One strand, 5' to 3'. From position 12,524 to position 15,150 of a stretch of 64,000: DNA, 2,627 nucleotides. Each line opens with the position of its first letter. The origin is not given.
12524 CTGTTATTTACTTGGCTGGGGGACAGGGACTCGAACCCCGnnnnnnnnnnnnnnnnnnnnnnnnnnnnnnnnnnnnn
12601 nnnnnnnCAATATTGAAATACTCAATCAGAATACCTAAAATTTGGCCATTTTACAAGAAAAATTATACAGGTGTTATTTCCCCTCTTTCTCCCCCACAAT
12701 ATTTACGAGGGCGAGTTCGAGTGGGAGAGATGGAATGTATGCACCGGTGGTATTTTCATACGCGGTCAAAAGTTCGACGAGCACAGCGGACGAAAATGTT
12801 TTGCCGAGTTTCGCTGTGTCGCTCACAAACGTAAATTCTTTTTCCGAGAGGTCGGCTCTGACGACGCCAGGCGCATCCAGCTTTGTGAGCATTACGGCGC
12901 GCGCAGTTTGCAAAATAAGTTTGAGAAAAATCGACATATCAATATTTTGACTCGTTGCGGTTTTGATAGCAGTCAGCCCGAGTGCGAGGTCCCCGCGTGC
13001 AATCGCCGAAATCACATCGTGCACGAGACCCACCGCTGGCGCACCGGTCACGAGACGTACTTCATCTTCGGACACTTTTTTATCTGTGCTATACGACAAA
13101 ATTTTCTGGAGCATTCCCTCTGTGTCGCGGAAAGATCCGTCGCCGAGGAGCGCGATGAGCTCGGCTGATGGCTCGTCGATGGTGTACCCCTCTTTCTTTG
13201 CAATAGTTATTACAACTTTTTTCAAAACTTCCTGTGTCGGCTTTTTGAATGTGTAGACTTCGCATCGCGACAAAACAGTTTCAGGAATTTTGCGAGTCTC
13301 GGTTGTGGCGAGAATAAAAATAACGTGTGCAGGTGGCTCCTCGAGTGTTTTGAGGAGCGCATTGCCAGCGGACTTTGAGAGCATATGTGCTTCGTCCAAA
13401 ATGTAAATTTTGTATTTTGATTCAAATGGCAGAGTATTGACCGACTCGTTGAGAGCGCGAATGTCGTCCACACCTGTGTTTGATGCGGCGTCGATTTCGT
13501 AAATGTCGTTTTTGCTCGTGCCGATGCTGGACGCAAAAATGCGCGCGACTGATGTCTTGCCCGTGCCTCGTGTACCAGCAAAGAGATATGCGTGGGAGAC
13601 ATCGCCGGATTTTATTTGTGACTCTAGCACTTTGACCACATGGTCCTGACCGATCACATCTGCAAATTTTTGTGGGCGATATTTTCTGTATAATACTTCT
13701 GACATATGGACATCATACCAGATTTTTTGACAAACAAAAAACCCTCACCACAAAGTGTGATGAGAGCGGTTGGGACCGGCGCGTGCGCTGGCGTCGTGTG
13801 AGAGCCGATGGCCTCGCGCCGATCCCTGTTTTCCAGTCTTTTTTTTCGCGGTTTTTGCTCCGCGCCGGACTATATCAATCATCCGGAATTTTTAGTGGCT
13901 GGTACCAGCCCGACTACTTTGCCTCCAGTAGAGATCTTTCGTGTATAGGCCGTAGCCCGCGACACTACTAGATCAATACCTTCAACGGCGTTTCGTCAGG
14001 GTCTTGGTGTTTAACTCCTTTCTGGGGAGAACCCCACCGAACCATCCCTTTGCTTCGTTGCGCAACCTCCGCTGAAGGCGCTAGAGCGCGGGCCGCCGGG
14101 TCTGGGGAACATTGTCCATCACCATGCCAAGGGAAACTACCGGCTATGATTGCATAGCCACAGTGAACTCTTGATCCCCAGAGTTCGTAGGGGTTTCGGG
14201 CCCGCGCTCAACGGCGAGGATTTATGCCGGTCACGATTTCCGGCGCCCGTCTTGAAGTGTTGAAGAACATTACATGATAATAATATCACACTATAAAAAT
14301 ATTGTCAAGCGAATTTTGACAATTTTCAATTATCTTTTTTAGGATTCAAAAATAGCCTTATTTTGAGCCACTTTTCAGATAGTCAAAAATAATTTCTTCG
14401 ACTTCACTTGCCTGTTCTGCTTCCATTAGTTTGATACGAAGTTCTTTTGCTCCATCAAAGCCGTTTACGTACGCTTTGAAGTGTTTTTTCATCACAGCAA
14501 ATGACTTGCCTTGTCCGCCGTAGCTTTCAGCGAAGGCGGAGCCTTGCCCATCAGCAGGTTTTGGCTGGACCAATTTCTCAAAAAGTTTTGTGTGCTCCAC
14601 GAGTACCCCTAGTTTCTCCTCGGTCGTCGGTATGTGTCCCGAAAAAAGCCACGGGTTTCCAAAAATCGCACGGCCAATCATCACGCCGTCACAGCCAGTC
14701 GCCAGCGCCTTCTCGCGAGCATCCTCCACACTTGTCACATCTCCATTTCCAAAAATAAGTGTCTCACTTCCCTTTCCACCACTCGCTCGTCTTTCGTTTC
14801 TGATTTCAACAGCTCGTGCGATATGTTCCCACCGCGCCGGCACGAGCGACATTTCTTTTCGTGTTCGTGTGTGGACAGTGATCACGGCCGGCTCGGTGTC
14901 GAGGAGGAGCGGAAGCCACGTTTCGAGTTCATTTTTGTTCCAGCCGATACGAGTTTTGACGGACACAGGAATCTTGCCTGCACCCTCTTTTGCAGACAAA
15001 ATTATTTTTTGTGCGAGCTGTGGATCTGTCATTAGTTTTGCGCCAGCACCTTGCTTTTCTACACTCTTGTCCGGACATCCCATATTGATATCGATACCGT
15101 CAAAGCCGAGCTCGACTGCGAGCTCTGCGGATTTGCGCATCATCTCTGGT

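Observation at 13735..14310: ~540-nt GC-rich structured non-coding transcription unit upstream of dnaX, with consensus promoter and terminator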

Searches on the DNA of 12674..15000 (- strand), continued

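Call 59: search_with_rna_model(model_id=R1, sources=[window, L001, L002, L003, L004, L005, L006, L007, L008, L009, L010, L011, L012, L013, L014, L015, L016, L017, L018, L019, L020, L021, L022, L023, L024, L025, L026, L027, L028, L029, L030, L031, L032, L033, L034, L035, L036, L037, L038, L039, L040, L041, L042, L043, L044, L045, L046, L047, L048, L049, L050, L051, L052, L053, L054, L055, L056, L057, L058, L059, L060, L061, L062, L081, L082, L083, L085, L088, L089, L090, L091, L092, L093, L094, L095, L096, L097, L098, L099, L100, L101, L102, L103, L104, L105, L106, L107, L108, L109, L110, L112, L114, L116, L117, L118, L119, L120, L122, L123, L168], max_evalue=10, show_alignments=0)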
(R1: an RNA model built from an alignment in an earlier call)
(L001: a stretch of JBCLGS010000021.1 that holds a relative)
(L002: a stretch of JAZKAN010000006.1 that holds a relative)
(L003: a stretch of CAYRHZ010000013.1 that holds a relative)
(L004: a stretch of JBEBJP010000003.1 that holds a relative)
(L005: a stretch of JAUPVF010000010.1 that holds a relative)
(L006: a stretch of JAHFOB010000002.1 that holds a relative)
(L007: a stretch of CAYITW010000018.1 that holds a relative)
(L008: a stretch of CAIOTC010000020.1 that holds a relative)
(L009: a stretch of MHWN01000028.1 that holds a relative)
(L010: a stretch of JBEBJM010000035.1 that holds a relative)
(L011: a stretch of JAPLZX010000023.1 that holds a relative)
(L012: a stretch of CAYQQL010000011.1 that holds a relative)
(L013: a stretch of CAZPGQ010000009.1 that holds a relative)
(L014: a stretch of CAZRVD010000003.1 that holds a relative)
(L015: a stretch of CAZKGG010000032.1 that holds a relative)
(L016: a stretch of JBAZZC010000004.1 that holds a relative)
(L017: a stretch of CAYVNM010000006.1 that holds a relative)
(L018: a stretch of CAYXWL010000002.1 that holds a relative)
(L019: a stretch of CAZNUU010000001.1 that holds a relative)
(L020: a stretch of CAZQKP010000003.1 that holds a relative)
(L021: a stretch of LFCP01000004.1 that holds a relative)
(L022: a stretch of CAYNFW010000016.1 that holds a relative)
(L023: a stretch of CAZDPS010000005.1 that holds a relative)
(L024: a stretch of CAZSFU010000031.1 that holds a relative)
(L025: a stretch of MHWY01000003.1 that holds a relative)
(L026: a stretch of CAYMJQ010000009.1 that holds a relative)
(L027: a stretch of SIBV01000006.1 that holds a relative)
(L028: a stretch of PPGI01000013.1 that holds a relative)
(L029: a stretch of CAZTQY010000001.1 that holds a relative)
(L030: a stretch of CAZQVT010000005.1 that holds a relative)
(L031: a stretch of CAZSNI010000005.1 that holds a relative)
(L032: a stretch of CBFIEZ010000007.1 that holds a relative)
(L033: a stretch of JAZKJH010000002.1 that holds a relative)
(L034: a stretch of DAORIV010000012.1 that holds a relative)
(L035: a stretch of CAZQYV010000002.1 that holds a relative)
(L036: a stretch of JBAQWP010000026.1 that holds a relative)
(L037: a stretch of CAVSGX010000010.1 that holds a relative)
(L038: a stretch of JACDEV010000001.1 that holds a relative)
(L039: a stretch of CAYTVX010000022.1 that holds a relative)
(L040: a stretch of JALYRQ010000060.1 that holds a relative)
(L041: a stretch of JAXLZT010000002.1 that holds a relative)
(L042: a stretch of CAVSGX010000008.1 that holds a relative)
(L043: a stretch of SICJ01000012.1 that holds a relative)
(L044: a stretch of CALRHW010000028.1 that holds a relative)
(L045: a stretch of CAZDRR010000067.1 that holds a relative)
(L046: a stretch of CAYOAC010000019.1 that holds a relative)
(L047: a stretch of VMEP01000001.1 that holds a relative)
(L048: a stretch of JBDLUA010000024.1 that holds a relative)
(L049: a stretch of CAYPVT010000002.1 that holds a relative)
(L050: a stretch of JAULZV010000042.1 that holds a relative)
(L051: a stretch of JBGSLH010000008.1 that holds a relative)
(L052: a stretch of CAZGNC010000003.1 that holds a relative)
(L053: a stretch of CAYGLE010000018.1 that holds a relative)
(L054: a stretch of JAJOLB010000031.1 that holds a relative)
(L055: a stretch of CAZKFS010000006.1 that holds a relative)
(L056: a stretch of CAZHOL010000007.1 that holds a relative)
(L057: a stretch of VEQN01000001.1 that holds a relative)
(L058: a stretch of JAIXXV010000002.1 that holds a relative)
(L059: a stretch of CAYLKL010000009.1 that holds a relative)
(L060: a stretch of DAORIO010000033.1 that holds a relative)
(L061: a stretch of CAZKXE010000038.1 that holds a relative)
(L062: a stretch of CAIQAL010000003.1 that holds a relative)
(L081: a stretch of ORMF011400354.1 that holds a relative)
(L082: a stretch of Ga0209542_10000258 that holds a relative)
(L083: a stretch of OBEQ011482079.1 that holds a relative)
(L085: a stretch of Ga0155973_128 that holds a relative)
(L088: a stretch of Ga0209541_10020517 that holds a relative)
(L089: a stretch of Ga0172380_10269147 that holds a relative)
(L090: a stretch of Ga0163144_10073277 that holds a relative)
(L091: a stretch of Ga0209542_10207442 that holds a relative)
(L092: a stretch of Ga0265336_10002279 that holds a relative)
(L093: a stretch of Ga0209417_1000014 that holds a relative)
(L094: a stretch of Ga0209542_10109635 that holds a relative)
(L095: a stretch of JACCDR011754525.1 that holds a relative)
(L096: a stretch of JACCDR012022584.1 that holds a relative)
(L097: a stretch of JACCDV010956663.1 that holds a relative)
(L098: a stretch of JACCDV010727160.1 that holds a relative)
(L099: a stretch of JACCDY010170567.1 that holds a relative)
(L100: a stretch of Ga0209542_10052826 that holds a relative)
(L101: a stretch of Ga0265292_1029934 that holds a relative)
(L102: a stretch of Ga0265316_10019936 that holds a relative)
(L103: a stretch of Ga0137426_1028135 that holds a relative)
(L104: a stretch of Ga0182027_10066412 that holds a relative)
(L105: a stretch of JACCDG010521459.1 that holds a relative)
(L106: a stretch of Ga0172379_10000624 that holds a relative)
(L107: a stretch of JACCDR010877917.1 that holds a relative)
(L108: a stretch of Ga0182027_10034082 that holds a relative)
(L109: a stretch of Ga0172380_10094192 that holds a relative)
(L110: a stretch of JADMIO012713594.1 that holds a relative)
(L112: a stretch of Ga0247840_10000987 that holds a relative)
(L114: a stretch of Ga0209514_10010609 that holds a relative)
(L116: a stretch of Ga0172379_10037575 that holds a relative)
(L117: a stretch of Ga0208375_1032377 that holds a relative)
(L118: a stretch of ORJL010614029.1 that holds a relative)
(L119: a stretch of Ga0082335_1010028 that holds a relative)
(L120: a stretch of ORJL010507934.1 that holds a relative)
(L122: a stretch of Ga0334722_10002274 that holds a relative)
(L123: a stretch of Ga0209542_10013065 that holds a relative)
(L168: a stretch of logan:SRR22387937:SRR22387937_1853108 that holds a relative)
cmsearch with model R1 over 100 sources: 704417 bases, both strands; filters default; matches with E-value up to 10: 32.
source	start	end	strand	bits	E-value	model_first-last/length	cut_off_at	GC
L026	1299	1399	+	79.9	5.1e-17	1-102/102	no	0.5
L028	2933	3033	+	77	2.7e-16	1-102/102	no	0.52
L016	3460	3574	+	70.5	1.1e-14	1-102/102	no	0.56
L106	1960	2074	+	70.5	1.1e-14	1-102/102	no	0.56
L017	3624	3740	+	70.4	1.1e-14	1-102/102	no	0.47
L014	3534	3641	+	70.3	1.2e-14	1-102/102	no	0.54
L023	3625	3740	+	59.2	6.5e-12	1-102/102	no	0.49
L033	3176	3323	+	25.5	0.0013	1-102/102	no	0.48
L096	1593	1710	+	25.2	0.0016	1-102/102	no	0.46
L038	2705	2803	+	22.9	0.0058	1-102/102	no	0.43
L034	2051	2172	+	21.5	0.013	1-102/102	no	0.51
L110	3264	3354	+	16.5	0.22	1-102/102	no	0.35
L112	2302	2405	+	15.7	0.35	1-102/102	no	0.36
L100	4815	4862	+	15.4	0.41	1-102/102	no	0.31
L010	6197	6271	-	14.2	0.82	1-102/102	no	0.35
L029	7094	7188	-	13.9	0.93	1-102/102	no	0.33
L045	1183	1259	-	13.1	1.5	1-102/102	no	0.51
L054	2029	2087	-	13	1.6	1-102/102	no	0.31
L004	3816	3910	+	12.7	1.9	1-102/102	no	0.53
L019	1186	1259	-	12.3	2.3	1-102/102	no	0.38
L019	3393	3486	+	11.8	3.2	1-102/102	no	0.52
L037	3907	3981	-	11.5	3.7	1-102/102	no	0.48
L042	3907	3981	-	11.5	3.7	1-102/102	no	0.48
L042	5677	5788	-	11.4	3.9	1-102/102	no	0.32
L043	8392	8507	+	10.9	5.3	1-102/102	no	0.4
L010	70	142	+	10.9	5.3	1-102/102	no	0.37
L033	2920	3050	+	10.5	6.5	1-102/102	no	0.44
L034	6430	6480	-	10.5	6.5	1-102/102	no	0.35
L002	6138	6203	-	10.4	6.9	1-102/102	no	0.3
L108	1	100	+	10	8.7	1-102/102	no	0.55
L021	1220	1270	+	9.9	9.4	1-102/102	no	0.27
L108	11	110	-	9.9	9.4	1-102/102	no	0.55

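Call 60: search_with_rna_model(model_id=R1, source=window, start=13000, end=15000, filters=off, max_evalue=10, show_alignments=3)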
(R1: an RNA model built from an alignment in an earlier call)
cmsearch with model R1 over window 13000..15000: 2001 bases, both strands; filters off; matches with E-value up to 10: 9.
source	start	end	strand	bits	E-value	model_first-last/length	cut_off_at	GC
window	13884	14035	-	6.3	0.2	1-102/102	no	0.51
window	14577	14630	-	2.7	1.5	1-102/102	no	0.52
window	13142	13233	-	2.4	1.9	1-102/102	no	0.48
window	14928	14947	-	1.9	2.5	1-102/102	no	0.4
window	14348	14409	-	1.1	3.9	1-102/102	no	0.29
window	14840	14871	-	0.5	5.6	1-102/102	no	0.5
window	13075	13109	-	-0.2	8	40-73/102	no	0.31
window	13835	13855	-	-0.5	9.4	1-102/102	no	0.33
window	14418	14449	-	-0.5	9.5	41-72/102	no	0.34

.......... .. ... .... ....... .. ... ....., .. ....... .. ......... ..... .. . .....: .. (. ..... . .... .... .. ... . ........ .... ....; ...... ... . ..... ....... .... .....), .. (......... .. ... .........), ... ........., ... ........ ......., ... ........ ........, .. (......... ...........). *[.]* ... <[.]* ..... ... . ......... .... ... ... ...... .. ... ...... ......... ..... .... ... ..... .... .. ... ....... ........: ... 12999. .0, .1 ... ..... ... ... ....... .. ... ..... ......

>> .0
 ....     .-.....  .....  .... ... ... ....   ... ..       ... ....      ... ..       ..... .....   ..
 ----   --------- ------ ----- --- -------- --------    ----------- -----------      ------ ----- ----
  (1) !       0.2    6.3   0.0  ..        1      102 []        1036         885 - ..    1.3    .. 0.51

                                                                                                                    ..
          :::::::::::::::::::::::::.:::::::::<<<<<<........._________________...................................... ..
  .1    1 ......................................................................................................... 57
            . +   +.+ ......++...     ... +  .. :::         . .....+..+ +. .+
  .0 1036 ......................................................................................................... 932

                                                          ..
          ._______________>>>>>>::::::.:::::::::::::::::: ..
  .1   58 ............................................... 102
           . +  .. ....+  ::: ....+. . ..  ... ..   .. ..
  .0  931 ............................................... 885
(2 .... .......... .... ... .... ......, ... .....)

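Call 61: search_with_rna_model(model_id=R1, sources=[L014, L016, L017, L023, L026, L028, L033, L096, L038, L034, L019, L004], max_evalue=0.5, make_alignment=true, show_alignments=0)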
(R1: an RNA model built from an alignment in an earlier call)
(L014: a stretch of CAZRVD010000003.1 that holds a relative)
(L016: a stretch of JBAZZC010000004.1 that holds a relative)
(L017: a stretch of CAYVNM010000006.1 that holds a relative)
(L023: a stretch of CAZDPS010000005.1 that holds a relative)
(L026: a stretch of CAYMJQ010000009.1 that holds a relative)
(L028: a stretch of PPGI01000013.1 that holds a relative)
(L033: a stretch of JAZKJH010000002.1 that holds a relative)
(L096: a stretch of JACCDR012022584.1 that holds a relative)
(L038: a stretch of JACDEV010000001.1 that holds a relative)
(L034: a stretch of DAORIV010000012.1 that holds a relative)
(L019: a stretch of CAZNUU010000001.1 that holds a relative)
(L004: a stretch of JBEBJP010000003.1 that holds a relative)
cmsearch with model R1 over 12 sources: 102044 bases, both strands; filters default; matches with E-value up to 0.5: 13.
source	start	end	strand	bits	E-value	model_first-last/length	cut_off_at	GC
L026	1299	1399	+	79.9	7.3e-18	1-102/102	no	0.5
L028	2933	3033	+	77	3.9e-17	1-102/102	no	0.52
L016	3460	3574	+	70.5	1.6e-15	1-102/102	no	0.56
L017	3624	3740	+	70.4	1.6e-15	1-102/102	no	0.47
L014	3534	3641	+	70.3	1.7e-15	1-102/102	no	0.54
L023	3625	3740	+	59.2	9.4e-13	1-102/102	no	0.49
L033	3176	3323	+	25.5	0.00019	1-102/102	no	0.48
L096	1593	1710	+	25.2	0.00023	1-102/102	no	0.46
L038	2705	2803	+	22.9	0.00084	1-102/102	no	0.43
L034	2051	2172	+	21.5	0.0019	1-102/102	no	0.51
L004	3816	3910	+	12.7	0.27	1-102/102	no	0.53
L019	1186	1259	-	12.3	0.34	1-102/102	no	0.38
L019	3393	3486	+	11.8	0.46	1-102/102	no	0.52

Alignment A3: 13 matches aligned to the model, 208 columns, each read 5' to 3' on its own strand. Consensus structure (alignment columns), stored with it:
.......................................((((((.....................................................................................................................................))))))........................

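Call 63: search_with_rna_model(model_id=R1, sources=[L014, L016, L017, L023, L026, L028, L033, L096, L038, L034, L019, L004], max_evalue=0.3, make_alignment=true, show_alignments=0)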
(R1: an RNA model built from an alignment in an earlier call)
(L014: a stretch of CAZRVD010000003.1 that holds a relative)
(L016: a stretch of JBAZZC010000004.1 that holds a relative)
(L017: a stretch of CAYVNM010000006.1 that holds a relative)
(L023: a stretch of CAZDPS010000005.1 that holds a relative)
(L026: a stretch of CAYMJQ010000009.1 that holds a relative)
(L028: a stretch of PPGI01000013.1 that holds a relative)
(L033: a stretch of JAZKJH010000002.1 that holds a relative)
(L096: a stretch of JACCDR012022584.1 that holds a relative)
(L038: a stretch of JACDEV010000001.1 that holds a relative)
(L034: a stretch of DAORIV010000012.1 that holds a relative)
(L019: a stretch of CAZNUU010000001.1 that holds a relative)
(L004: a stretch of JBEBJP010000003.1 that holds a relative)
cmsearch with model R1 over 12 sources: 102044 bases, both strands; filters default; matches with E-value up to 0.3: 11.
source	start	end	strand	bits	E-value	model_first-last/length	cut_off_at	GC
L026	1299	1399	+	79.9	7.3e-18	1-102/102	no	0.5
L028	2933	3033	+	77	3.9e-17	1-102/102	no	0.52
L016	3460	3574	+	70.5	1.6e-15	1-102/102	no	0.56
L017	3624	3740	+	70.4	1.6e-15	1-102/102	no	0.47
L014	3534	3641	+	70.3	1.7e-15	1-102/102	no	0.54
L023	3625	3740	+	59.2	9.4e-13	1-102/102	no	0.49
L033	3176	3323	+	25.5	0.00019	1-102/102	no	0.48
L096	1593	1710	+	25.2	0.00023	1-102/102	no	0.46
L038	2705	2803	+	22.9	0.00084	1-102/102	no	0.43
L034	2051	2172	+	21.5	0.0019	1-102/102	no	0.51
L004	3816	3910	+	12.7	0.27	1-102/102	no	0.53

Alignment A4: 11 matches aligned to the model, 208 columns, each read 5' to 3' on its own strand. Consensus structure (alignment columns), stored with it:
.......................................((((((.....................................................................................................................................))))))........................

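Call 65: build_rna_model(alignment_id=A4)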
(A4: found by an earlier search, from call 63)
Model R2 built from alignment A4 (11 sequences, 208 columns); structure: stored with the alignment.
model positions 104; base pairs 6; branch points 0; effective number of sequences 10.79; information 0.59 bits per position. Calibrated on 0.2 Mb of random sequence (short: E-values are rough).
structure used (alignment columns):
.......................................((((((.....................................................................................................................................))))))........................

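Call 69: search_dna_similar(query=window:13735-14310:-, collection=phages, mode=distant, max_evalue=0.01, max_rows=5)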
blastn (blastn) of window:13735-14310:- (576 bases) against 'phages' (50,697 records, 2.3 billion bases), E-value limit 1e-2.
No match.

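Call 70: search_dna_similar(query=window:13735-14310:-, collection=plasmids, mode=distant, max_evalue=0.01, max_rows=5)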
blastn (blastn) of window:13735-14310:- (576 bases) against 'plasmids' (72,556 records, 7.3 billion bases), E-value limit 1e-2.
No match.

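Call 83: search_rna_families(sources=[L006, L007, L008, L010, L012, L013, L015, L017, L018, L020, L021, L022, L023, L024, L026, L027, L029, L030], threshold=gathering)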
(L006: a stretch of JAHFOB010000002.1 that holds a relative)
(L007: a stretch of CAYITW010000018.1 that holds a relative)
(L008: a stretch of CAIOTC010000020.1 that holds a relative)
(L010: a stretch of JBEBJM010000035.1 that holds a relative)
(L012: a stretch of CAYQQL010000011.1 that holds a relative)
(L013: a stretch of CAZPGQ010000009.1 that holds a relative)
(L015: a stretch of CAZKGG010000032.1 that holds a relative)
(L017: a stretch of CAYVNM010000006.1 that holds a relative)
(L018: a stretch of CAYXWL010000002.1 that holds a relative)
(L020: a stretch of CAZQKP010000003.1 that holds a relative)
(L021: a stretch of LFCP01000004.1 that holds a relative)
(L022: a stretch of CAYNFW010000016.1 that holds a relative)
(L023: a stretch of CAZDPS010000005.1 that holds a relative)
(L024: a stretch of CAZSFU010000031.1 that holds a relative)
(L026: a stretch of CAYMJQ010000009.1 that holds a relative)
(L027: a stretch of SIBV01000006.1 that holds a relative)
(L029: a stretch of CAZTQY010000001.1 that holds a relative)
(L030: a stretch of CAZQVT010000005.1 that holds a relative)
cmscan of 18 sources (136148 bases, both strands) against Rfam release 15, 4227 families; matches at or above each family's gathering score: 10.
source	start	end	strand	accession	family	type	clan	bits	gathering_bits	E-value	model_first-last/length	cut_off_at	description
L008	2322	2392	+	RF00005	tRNA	Gene; tRNA;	CL00001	63.5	29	4.2e-11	1-71/71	no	tRNA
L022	5069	5139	+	RF00005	tRNA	Gene; tRNA;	CL00001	61.1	29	1.8e-10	1-71/71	no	tRNA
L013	6590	6660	+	RF00005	tRNA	Gene; tRNA;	CL00001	59.4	29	5.5e-10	1-71/71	no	tRNA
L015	4993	5063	-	RF00005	tRNA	Gene; tRNA;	CL00001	59.4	29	5.5e-10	1-71/71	no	tRNA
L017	5825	5895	+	RF00005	tRNA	Gene; tRNA;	CL00001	59.4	29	5.5e-10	1-71/71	no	tRNA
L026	6437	6507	+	RF00005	tRNA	Gene; tRNA;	CL00001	59.1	29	6.8e-10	1-71/71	no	tRNA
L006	4931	5001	+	RF00005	tRNA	Gene; tRNA;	CL00001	57.6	29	1.7e-09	1-71/71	no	tRNA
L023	6181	6251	+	RF00005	tRNA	Gene; tRNA;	CL00001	57.1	29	2.4e-09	1-71/71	no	tRNA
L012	3362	3432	+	RF00005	tRNA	Gene; tRNA;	CL00001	56.6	29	3.3e-09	1-71/71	no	tRNA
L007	5715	5785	+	RF00005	tRNA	Gene; tRNA;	CL00001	55.8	29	5.2e-09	1-71/71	no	tRNA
